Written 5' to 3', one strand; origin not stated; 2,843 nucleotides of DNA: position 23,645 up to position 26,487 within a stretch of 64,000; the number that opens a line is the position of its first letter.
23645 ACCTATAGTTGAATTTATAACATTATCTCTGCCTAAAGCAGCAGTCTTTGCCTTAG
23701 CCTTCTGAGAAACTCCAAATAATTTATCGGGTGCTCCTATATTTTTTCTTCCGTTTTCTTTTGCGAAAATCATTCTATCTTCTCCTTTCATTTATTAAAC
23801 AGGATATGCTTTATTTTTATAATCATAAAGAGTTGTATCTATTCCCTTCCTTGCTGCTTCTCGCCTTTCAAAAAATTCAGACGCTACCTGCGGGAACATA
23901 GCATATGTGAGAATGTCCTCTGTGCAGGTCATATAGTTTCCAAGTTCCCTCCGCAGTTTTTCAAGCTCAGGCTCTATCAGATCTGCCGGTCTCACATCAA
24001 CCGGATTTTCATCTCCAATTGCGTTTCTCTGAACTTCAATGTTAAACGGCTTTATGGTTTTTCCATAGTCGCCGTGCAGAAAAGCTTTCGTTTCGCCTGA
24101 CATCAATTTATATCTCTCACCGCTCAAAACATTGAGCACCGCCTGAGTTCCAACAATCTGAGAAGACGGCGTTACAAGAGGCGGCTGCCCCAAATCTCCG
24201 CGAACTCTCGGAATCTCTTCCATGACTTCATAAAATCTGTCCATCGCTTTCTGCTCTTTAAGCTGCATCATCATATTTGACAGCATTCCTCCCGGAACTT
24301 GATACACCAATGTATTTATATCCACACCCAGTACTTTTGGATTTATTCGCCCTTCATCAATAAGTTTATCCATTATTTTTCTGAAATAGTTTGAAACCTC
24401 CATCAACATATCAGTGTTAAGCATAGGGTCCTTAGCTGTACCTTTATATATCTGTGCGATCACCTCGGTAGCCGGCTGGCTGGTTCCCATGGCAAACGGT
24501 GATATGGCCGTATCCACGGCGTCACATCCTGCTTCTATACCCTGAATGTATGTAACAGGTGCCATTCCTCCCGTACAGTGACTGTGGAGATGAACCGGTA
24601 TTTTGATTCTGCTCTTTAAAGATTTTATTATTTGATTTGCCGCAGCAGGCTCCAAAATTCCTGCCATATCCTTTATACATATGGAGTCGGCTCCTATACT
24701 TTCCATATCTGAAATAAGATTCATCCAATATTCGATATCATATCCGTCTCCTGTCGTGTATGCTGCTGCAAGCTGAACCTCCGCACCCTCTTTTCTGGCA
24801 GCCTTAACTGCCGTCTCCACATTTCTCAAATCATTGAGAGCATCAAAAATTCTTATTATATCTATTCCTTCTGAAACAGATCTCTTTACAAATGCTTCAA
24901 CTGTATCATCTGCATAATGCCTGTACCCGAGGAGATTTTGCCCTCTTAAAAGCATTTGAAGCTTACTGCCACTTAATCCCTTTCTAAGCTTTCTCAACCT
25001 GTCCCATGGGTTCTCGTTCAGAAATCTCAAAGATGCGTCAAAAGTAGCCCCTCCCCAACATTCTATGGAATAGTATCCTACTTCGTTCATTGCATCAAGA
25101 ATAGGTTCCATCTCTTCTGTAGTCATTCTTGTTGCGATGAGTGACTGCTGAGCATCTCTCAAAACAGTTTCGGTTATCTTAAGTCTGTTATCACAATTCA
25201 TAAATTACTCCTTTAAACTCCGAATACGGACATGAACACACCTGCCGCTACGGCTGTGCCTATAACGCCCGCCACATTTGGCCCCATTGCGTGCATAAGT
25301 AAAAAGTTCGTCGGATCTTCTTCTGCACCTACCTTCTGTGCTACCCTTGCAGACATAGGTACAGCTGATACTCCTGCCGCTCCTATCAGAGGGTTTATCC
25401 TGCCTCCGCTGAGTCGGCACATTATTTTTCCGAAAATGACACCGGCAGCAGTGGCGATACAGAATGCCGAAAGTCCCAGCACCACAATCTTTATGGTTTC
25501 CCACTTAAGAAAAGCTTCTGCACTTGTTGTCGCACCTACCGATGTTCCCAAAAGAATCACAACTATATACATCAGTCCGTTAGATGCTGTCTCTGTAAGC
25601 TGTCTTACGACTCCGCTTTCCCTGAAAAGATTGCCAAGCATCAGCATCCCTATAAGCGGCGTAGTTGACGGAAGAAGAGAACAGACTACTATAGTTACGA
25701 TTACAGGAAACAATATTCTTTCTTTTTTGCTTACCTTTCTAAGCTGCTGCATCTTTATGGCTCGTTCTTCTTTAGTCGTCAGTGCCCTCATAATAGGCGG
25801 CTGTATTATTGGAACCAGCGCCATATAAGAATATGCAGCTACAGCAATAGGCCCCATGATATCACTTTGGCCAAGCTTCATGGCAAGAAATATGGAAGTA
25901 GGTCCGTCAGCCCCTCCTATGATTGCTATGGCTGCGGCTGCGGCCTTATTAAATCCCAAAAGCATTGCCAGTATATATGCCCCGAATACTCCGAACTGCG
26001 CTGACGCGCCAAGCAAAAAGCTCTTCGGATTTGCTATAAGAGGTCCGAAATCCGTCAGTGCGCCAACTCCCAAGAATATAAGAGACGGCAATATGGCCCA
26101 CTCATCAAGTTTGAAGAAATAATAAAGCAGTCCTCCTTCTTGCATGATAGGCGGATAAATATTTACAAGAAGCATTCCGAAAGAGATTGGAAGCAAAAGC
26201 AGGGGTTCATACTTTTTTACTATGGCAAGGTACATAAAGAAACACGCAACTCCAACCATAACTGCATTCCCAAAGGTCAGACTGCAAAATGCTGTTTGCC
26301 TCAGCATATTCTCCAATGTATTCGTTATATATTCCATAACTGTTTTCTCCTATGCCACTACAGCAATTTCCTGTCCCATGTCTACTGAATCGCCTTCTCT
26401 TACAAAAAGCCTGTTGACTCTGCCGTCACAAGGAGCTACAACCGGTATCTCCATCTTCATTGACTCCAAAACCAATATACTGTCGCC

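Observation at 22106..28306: Hybrid Na+-translocating decarboxylase operon with two different carboxyltransferase catalytic subunits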

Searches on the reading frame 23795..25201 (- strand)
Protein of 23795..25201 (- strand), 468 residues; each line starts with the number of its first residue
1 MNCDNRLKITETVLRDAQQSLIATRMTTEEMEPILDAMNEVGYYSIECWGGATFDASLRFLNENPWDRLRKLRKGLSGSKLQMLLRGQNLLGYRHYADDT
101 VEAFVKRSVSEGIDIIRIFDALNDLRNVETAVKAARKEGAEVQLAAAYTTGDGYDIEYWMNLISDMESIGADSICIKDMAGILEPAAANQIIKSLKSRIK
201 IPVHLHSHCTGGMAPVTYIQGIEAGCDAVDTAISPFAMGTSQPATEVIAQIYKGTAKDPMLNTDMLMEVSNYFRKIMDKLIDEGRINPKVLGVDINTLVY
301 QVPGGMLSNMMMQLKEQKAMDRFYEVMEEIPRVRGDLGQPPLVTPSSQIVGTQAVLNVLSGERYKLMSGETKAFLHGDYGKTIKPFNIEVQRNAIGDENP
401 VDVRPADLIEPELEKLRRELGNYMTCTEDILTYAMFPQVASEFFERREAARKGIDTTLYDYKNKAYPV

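Call 3: search_protein_families(library=pfam, proteins=[window:23795-25201:-])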
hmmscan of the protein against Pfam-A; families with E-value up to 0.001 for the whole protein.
window:23795-25201:- (468 aa): 2 families
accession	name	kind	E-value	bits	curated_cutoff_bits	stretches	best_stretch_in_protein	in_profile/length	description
PF02436.23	PYC_OADA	-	5e-52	177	27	1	298-451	2-168/201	Conserved carboxylase domain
PF00682.25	HMGL-like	-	2.9e-18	66.6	29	1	7-271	2-258/260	HMGL-like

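Call 4: search_protein_families(library=ncbifam, proteins=[window:23795-25201:-])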
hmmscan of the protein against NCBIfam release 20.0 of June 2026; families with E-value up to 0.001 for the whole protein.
window:23795-25201:- (468 aa): 24 families
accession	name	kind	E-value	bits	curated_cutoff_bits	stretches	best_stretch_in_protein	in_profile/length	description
NF008985.0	PRK12331.1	equivalog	2.7e-206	685.8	718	1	5-465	2-462/465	oxaloacetate decarboxylase subunit alpha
NF006761.0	PRK09282.1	domain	1.7e-202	674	402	1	6-451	3-445/591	pyruvate carboxylase subunit B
TIGR01108.1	oadA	equivalog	3.6e-188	626.7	756.5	1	9-449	1-442/582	sodium-extruding oxaloacetate decarboxylase subunit alpha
NF010644.0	PRK14041.1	equivalog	2.3e-177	590.3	734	1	7-459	3-452/467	pyruvate carboxylase subunit B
NF010643.0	PRK14040.1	subfamily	3.9e-170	567.2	892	1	4-450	4-456/595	oxaloacetate decarboxylase subunit alpha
NF009231.0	PRK12581.1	equivalog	2.7e-160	533.9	954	1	5-447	11-453/468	oxaloacetate decarboxylase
NF008984.0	PRK12330.1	equivalog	4.3e-155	517.3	827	1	5-457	4-459/500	methylmalonyl-CoA carboxytransferase subunit 5S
NF010645.0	PRK14042.1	equivalog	6.6e-140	467.7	1182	1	9-449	6-443/596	pyruvate carboxylase subunit B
NF009554.0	PRK12999.1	equivalog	1.1e-111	374.5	965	1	4-448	531-993/1147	pyruvate carboxylase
TIGR01235.1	pyruv_carbox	equivalog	2e-98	330.3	1114.45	1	4-449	528-991/1143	pyruvate carboxylase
TIGR02090.1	LEU1_arch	subfamily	9.2e-17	61.2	484.75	1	130-277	116-262/363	isopropylmalate/citramalate/homocitrate synthases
NF002085.0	PRK00915.1-2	subfamily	1.2e-15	57.2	517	1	126-275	125-273/504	2-isopropylmalate synthase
NF006049.0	PRK08195.1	subfamily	3.6e-15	55.8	229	1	5-278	6-272/344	4-hyroxy-2-oxovalerate/4-hydroxy-2-oxopentanoic acid aldolase,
TIGR03217.1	4OH_2_O_val_ald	equivalog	1.5e-14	54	286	1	6-271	2-259/334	4-hydroxy-2-oxovalerate aldolase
TIGR02660.1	nifV_homocitr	equivalog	5.4e-14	52.3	462.9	1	124-275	111-261/365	homocitrate synthase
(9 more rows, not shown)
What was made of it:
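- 23795..25201 (-): OadA/PycB/5S-type oxaloacetate-pyruvate carboxyltransferase, 468 aa, without association or biotinyl domains. Call 4: PRK12331 at 685.8 bits against a cutoff of 718; the PRK09282 domain model at 674 against 402.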

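Call 23: list_cluster_members(proteins=[P0001, window:23795-25201:-, window:25213-26337:-, window:17691-19640:-, P0005, P0004])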
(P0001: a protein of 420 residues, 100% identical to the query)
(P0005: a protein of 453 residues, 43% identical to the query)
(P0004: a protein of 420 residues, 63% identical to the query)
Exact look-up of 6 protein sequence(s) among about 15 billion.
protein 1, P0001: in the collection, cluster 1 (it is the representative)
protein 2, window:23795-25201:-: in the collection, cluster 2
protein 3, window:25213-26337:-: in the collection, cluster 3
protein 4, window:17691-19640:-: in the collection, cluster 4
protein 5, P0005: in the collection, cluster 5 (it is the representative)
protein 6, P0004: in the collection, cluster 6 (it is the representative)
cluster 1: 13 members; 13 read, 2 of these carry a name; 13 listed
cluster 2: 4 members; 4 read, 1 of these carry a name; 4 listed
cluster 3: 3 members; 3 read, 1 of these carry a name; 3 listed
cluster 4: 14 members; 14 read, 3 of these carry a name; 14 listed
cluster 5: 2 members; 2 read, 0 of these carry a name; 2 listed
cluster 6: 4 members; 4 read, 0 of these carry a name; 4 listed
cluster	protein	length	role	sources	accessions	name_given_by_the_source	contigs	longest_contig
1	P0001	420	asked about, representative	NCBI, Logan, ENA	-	-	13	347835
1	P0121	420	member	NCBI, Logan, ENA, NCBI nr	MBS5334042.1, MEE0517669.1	MAG: carboxyl transferase domain-containing protein [Anaerovoracaceae bacterium] | hypothetical protein [Bacillota bacterium]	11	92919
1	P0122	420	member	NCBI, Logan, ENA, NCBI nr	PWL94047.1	MAG: hypothetical protein DBY08_03865 [Clostridiales bacterium]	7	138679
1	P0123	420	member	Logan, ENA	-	-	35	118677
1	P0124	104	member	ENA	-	-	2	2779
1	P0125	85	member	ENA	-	-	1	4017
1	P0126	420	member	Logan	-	-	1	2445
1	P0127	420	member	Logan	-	-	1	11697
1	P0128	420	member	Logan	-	-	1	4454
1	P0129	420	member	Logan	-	-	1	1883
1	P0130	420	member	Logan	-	-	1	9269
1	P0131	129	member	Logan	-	-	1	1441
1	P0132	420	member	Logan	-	-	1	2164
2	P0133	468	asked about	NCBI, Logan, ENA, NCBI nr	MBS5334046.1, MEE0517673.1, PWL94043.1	MAG: oxaloacetate decarboxylase subunit alpha [Clostridiales bacterium] | pyruvate carboxylase subunit B [Bacillota bacterium]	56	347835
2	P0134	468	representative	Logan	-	-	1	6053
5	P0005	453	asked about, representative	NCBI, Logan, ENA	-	-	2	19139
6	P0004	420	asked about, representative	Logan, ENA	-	-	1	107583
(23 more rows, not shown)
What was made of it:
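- The source organism is named Anaerovoracaceae by NCBI in one record (call 23).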

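Call 46: search_solved_structures(query=window:23795-25201:-, show_alignments=2, max_evalue=1e-30)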
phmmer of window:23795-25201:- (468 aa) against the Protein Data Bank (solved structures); distinct sequences matched with E-value up to 1e-30: 29.
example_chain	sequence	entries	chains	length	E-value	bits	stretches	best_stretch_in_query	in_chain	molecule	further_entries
5ks8_C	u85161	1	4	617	6.8e-146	489.9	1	7-450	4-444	Pyruvate carboxylase subunit beta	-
2nx9_A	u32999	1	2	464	2.2e-132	445.4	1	5-447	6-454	Oxaloacetate decarboxylase 2, subunit alpha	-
1rqb_A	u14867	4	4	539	1.9e-119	402.7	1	7-452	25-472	transcarboxylase 5S subunit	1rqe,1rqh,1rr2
1u5j_A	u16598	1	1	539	6.8e-119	400.9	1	7-452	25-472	transcarboxylase 5S subunit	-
1s3h_A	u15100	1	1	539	6.8e-119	400.9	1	7-452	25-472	transcarboxylase 5S subunit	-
4jx4_A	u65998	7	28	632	3.7e-77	263.4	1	3-444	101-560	Pyruvate carboxylase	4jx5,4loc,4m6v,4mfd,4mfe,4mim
2qf7_A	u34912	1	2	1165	1.6e-76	261.2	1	3-444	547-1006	Pyruvate carboxylase protein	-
4jx6_A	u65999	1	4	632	6.6e-76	259.2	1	3-444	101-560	Pyruvate carboxylase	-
3tw6_A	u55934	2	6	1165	8.1e-76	258.9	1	3-444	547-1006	Pyruvate carboxylase protein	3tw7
3ho8_A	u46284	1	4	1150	1.9e-75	257.7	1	7-448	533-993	Pyruvate carboxylase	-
8gk8_C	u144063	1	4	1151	1.9e-75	257.7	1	7-448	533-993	Pyruvate carboxylase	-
4hnt_A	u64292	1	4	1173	1.9e-75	257.7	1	7-448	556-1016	Pyruvate carboxylase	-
4hnv_A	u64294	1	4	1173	1.9e-75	257.7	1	7-448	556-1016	Pyruvate carboxylase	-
4hnu_A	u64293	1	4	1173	2e-75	257.7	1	7-448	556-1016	Pyruvate carboxylase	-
3bg5_A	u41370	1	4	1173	2e-75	257.7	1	7-448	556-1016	Pyruvate carboxylase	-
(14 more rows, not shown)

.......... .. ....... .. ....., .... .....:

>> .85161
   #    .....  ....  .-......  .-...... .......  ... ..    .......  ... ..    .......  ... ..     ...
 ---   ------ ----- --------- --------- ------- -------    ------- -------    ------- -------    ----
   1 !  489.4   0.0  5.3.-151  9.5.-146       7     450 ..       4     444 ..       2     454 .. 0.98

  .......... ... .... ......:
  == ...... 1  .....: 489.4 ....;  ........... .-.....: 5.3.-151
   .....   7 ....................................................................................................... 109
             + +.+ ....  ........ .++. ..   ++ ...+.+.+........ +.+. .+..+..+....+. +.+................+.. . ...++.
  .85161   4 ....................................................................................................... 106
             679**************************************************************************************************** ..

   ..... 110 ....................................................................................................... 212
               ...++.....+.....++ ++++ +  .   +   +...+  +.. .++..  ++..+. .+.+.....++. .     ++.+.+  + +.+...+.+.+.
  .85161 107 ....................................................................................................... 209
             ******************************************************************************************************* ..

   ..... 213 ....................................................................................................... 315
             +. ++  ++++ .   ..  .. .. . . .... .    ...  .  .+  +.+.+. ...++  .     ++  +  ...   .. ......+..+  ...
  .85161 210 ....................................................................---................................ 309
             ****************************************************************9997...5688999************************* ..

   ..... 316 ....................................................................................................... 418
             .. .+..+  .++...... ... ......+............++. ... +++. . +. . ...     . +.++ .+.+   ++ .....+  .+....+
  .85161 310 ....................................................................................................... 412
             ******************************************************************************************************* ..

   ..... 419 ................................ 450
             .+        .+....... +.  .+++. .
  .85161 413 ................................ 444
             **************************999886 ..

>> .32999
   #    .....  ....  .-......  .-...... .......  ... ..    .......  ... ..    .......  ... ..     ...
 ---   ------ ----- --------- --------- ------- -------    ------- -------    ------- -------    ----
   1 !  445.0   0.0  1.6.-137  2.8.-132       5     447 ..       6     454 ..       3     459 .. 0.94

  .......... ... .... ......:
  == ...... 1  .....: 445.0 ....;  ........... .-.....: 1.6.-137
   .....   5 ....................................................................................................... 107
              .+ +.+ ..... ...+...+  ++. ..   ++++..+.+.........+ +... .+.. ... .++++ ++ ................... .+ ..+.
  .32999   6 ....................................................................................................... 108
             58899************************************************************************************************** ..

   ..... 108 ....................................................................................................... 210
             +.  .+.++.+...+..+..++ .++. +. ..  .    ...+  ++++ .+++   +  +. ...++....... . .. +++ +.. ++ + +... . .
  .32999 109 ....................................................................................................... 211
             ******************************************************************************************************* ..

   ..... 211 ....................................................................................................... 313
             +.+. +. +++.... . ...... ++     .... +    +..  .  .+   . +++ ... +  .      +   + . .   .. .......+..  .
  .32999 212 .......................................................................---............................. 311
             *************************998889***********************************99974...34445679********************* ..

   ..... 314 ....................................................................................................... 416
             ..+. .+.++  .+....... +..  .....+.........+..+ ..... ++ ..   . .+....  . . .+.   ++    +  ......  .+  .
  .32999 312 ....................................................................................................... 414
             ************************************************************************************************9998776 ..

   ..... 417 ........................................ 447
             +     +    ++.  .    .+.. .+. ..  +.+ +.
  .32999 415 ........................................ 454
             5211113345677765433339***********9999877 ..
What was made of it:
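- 23795..25201 (-): Call 46: PycB 5KS8 7e-146, Vibrio cholerae OadA 2NX9 2e-132, 5S 1RQB 2e-119.
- On Oxaloacetate decarboxylase, OadGAB type: Alignment to 2NX9 and 5KS8 shows RDAQQS, IKDMAG and HLHSH conserved (call 46).
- On Transcarboxylase (12S/5S/1.3S): 1RQB: 2e-119 (call 46).
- OadA-like catalytic Asp, Lys, His-x-His and Thr motifs are intact, with close matches to V. cholerae OadA, PycB and 5S (call 46). One NCBI record names the OadA-like protein 'pyruvate carboxylase subunit B' (call 23), and its best solved match is a PycB (call 46).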

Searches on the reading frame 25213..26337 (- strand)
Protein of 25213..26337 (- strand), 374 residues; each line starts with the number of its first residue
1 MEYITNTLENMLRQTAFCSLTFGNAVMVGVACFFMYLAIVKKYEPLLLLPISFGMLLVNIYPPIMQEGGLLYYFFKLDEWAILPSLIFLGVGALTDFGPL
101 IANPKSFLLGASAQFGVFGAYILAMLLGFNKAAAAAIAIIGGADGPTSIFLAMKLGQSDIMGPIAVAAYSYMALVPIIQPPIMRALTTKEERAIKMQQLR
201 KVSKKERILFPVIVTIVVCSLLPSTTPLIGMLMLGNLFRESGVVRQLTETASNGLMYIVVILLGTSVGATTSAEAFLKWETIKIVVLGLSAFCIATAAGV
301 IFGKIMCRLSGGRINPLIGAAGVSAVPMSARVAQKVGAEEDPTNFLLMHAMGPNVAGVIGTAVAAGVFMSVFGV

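Call 3: search_protein_families(library=pfam, proteins=[window:25213-26337:-])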
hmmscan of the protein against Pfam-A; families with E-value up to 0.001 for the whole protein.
window:25213-26337:- (374 aa): 1 family
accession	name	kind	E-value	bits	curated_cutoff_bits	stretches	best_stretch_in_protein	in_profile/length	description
PF03977.18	OAD_beta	-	1.6e-153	511.3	31.6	1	24-372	2-349/349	Na+-transporting oxaloacetate decarboxylase beta subunit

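Call 4: search_protein_families(library=ncbifam, proteins=[window:25213-26337:-])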
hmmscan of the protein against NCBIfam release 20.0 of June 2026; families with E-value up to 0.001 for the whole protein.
window:25213-26337:- (374 aa): 5 families
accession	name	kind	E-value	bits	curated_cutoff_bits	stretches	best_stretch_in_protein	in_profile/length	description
TIGR01109.1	Na_pump_decarbB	subfamily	3.3e-142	473.7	190.6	1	23-367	1-354/354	sodium ion-translocating decarboxylase subunit beta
NF012020.0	PRK15476.1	subfamily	1.3e-123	413.3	820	2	69-369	121-427/433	oxaloacetate decarboxylase subunit beta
NF012019.0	PRK15475.1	subfamily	4.2e-123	411.6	822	2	69-369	121-427/433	oxaloacetate decarboxylase subunit beta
NF012021.0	PRK15477.1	subfamily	1e-122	410.4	824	2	69-369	121-427/433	oxaloacetate decarboxylase subunit beta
TIGR03136.1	malonate_biotin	equivalog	6.6e-52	177.1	596.9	1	81-372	105-396/399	Na+-transporting malonate decarboxylase, carboxybiotin decarboxylase subunit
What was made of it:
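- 25213..26337 (-): OadB/MmdB/GcdB-type integral membrane carboxybiotin decarboxylase and Na+ pump subunit, 374 aa. Calls 3, 4: PF03977 at 511 bits; TIGR01109 at 473.7 against 190.6.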

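Call 48: search_solved_structures(query=window:25213-26337:-, show_alignments=1, max_evalue=0.00001)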
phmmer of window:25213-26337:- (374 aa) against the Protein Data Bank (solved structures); distinct sequences matched with E-value up to 0.00001: 1.
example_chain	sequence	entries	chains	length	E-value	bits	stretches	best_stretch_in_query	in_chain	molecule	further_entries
6iva_A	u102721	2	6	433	3e-111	375.5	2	58-370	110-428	Oxaloacetate decarboxylase beta chain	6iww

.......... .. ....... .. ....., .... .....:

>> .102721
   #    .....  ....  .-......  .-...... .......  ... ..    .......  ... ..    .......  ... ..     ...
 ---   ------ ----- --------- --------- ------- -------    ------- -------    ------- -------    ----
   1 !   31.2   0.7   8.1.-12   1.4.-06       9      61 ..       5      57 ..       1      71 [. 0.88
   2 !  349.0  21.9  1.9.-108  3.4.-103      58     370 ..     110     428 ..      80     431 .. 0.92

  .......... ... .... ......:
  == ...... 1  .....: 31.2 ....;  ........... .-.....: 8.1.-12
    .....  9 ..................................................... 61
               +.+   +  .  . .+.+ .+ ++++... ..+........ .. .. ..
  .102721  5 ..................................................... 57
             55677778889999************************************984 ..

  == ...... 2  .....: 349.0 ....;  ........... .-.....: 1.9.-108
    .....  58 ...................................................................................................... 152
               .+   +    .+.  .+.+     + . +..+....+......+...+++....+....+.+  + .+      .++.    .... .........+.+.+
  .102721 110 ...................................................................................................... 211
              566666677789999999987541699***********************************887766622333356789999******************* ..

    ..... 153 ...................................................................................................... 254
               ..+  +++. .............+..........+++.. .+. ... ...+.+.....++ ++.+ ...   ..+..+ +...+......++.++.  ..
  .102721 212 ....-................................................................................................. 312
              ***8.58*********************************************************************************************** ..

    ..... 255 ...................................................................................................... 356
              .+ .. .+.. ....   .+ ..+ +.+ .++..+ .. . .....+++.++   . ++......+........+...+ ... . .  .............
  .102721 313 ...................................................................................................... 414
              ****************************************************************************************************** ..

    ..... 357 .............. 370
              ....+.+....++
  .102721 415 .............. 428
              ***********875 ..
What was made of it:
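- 25213..26337 (-): Call 48: Salmonella OadB (6IVA) E = 3e-111, with GGADGPT, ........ and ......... conserved.
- On Na+-translocating biotin-dependent decarboxylases (Oad/Mmd/Gcd family): Salmonella OadB 6IVA E = 3e-111 with conserved GGADGPT, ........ and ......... (call 48).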
